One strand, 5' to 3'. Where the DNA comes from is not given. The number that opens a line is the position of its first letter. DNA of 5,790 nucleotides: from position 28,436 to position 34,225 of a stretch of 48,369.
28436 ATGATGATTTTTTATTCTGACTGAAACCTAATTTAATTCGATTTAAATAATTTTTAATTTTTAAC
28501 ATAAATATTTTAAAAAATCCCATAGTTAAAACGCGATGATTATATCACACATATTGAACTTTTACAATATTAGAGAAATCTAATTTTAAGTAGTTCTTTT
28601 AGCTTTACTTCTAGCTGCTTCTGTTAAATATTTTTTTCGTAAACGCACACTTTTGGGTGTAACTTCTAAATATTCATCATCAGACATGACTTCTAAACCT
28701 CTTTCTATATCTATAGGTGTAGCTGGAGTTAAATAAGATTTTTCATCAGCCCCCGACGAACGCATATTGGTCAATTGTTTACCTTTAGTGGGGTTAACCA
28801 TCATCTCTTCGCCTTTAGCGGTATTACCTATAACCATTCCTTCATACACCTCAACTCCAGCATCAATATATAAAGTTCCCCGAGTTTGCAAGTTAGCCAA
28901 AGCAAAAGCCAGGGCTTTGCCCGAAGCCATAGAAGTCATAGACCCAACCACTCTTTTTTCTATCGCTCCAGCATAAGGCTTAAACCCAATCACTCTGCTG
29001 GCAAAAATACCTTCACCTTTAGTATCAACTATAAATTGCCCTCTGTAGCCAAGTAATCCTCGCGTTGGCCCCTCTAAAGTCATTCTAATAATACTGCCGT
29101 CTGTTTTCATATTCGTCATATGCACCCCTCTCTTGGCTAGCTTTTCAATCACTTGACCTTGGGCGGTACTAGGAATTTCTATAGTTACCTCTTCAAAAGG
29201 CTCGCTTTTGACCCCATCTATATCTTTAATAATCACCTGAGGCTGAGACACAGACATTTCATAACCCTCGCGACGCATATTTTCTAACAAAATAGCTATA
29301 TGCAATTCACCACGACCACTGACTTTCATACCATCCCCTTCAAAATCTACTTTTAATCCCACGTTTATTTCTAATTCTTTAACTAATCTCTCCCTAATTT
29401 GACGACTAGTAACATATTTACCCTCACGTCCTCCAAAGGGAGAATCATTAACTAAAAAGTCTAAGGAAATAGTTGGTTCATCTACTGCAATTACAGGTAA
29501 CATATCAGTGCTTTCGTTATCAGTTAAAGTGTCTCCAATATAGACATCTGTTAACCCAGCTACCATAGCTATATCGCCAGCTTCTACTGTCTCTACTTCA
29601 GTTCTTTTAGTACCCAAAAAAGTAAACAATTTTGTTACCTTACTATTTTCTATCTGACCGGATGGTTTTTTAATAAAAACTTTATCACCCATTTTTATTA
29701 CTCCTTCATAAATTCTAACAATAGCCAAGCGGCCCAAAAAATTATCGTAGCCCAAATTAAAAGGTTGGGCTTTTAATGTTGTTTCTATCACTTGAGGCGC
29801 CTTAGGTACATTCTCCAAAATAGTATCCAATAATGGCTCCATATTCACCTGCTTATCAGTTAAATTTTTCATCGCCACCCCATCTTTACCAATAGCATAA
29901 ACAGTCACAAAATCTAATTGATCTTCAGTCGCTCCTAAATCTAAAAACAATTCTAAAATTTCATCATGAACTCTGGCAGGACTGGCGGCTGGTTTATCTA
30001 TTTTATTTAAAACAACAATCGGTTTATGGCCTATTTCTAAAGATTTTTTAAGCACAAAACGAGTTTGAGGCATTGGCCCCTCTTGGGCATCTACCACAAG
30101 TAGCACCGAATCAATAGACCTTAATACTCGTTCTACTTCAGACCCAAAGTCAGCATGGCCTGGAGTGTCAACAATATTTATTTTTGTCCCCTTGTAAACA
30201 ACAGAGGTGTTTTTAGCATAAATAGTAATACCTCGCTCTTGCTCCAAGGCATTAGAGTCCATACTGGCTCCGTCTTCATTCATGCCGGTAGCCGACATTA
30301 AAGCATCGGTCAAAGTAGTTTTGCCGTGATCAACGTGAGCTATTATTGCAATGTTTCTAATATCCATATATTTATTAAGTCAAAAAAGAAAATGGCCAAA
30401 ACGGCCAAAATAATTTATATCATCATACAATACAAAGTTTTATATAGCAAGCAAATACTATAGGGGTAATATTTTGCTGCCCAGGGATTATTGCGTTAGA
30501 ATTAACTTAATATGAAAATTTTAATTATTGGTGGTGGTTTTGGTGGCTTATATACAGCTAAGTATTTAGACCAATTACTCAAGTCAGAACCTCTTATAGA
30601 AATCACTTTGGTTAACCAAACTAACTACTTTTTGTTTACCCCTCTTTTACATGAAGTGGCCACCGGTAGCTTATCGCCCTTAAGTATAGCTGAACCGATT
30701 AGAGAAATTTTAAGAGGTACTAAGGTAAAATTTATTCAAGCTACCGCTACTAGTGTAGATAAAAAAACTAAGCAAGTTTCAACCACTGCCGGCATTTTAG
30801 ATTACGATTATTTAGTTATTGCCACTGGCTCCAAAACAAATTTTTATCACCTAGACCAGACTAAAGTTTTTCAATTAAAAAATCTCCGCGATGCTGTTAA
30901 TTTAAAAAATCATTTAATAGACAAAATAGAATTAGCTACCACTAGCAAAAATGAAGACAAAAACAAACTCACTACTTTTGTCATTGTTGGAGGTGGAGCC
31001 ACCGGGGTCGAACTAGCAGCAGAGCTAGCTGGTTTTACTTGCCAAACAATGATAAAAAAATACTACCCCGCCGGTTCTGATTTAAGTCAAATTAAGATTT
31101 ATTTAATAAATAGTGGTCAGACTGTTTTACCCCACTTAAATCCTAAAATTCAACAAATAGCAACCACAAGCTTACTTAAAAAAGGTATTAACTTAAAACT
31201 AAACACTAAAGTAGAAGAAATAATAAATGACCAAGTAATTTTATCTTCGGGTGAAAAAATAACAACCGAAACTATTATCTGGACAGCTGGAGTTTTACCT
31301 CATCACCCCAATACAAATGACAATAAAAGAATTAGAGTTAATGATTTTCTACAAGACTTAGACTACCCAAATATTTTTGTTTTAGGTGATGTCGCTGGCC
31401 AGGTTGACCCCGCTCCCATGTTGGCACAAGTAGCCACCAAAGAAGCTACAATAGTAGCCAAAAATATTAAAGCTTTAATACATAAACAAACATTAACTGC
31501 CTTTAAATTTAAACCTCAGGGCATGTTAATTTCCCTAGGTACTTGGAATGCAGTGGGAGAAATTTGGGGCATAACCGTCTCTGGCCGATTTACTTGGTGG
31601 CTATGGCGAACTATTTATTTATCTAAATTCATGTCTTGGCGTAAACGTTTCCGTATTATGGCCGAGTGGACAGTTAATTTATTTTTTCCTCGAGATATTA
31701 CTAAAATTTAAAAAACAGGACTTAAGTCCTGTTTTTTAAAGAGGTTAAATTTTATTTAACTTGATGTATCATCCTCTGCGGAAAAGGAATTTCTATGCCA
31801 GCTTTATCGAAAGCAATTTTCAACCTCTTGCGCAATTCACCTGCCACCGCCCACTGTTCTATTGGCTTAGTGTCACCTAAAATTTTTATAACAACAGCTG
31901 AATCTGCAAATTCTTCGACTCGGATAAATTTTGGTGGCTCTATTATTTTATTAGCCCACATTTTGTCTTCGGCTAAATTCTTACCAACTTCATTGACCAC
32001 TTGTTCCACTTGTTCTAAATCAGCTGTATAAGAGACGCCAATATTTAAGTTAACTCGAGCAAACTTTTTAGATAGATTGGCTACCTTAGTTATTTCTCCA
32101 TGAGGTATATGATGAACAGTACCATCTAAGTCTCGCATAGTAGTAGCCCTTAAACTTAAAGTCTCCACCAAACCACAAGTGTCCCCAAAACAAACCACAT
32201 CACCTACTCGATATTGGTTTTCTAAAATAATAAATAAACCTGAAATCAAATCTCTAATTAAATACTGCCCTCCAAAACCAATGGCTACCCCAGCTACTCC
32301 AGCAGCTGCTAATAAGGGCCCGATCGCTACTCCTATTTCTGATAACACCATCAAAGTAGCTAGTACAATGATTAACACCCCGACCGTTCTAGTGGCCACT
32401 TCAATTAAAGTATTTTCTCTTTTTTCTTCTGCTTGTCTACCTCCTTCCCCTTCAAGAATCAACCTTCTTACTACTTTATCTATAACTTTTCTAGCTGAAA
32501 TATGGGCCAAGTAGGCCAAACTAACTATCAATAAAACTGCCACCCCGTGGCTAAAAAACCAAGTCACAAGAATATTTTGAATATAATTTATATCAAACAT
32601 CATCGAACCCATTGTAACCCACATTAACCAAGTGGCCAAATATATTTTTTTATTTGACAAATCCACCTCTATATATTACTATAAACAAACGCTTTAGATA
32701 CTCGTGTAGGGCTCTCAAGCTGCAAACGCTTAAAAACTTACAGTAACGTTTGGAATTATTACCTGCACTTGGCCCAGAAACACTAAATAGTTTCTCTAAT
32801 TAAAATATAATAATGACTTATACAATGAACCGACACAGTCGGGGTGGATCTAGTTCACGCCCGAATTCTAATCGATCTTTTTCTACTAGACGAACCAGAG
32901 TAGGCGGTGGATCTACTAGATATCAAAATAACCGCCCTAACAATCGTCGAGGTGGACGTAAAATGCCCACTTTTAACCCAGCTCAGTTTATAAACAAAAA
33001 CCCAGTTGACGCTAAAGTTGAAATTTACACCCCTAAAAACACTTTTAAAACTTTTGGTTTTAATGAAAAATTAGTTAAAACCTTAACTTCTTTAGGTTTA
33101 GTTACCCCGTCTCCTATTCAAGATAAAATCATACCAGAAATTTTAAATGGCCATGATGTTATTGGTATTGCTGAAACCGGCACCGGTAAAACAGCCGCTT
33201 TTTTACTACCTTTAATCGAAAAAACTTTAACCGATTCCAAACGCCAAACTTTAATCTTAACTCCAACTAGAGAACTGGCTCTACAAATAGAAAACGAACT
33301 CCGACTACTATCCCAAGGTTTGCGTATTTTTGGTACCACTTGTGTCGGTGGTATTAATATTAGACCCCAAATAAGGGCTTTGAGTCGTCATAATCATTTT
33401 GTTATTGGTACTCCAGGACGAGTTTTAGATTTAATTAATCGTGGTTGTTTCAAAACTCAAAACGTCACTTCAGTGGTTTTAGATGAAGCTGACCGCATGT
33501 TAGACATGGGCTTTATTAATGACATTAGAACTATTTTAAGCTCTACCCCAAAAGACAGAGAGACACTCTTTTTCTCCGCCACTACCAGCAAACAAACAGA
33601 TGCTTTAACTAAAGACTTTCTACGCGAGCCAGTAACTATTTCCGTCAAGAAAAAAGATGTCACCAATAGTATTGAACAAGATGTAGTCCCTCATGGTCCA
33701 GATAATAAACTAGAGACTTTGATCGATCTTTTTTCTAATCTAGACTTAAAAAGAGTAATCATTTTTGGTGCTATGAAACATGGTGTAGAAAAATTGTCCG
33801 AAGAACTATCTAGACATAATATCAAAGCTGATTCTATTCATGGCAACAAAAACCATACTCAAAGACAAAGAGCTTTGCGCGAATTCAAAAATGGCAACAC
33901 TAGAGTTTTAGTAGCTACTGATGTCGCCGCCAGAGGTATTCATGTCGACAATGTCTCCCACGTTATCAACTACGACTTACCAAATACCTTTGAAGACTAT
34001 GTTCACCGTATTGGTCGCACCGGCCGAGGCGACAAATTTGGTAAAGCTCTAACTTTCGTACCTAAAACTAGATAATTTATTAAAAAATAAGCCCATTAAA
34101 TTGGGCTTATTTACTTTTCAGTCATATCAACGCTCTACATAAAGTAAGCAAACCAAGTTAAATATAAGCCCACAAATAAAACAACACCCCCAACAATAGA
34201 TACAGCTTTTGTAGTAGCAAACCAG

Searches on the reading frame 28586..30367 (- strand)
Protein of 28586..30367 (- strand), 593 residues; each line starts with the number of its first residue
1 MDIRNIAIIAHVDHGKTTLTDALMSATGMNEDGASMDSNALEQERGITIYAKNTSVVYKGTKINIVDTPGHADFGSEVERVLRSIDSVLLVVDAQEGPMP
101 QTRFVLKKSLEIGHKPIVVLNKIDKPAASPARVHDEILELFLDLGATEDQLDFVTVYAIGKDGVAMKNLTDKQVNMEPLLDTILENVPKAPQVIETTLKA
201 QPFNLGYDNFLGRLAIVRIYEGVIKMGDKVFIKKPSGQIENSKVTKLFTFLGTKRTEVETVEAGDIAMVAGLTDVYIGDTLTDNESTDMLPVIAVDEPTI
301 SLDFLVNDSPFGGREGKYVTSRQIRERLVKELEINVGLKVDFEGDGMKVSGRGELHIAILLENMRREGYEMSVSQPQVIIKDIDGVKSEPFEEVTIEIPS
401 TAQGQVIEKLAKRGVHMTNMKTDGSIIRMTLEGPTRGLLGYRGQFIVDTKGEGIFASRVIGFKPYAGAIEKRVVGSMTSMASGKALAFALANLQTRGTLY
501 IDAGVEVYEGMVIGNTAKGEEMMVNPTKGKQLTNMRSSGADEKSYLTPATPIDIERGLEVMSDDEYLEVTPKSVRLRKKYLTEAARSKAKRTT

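Call 57: search_protein_families(library=pfam, proteins=[window:28586-30367:-], max_evalue=0.00001)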
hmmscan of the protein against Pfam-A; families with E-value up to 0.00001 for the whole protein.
window:28586-30367:- (593 aa): 6 families
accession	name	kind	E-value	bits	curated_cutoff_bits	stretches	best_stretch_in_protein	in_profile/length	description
PF00009.33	GTP_EFTU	-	1.4e-51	175.2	26.5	1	2-188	2-187/188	Elongation factor Tu GTP binding domain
PF21018.2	BipA_C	-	9.5e-39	132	23.8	1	475-582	2-109/110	TypA/BipA C-terminal domain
PF00679.30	EFG_C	-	3.6e-16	59.4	27.9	1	388-472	3-88/89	Elongation factor G C-terminus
PF03144.31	GTP_EFTU_D2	-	3.3e-13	50.3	30.3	1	212-282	1-73/73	Elongation factor Tu domain 2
PF22042.2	EF-G_D2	-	4.3e-12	46.4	27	1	203-283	7-83/84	Elongation factor G domain 2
PF01926.29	MMR_HSR1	-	2.8e-08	34.3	21.9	1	6-122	2-113/113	50S ribosome-binding GTPase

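Call 73: find_related_loci(query=window:28586-30367:-, collection=metagenome_contigs, flank=8000)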
Query window:28586-30367:- (593 aa) in metagenome_contigs; peptide patterns used: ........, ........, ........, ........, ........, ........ (x = any residue, [..] = any of these).
347 stretches matched a pattern; 291 encode a relative of the query (tblastn E <= 1e-3); the best 80 are kept; 80 distinct loci.
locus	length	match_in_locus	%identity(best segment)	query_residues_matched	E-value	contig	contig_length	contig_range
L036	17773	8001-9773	73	1-591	0e+0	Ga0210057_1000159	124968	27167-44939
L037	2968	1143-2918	69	1-591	0e+0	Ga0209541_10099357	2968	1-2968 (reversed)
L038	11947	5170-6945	70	1-591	0e+0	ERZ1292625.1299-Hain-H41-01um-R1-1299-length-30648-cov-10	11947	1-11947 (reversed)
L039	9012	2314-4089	70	1-591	0e+0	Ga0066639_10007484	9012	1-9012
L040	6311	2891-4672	69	1-591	0e+0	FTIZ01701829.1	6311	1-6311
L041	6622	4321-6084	70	2-588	0e+0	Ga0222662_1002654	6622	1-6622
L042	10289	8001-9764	70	2-588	0e+0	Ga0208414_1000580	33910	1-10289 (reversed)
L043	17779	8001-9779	70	1-591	0e+0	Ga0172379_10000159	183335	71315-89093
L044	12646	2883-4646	70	2-588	0e+0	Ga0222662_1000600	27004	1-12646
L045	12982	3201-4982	68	1-591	0e+0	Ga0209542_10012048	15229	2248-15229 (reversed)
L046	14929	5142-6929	68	1-593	0e+0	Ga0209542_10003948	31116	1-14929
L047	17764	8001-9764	69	2-588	0e+0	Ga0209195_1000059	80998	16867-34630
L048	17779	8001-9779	70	2-591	0e+0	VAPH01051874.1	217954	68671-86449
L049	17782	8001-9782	68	1-591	0e+0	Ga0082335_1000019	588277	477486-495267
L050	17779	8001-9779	68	1-591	0e+0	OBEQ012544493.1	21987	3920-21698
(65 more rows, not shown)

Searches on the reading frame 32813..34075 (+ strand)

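Call 57: search_protein_families(library=pfam, proteins=[window:32813-34075:+], max_evalue=0.00001)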
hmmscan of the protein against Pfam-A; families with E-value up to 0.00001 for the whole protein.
window:32813-34075:+ (420 aa): 2 families
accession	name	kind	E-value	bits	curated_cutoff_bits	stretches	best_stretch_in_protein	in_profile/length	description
PF00270.35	DEAD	-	1.2e-46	159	26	1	100-263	1-165/167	DEAD/DEAH box helicase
PF00271.37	Helicase_C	-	5.8e-32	110.7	23.5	1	299-405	2-108/110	Helicase conserved C-terminal domain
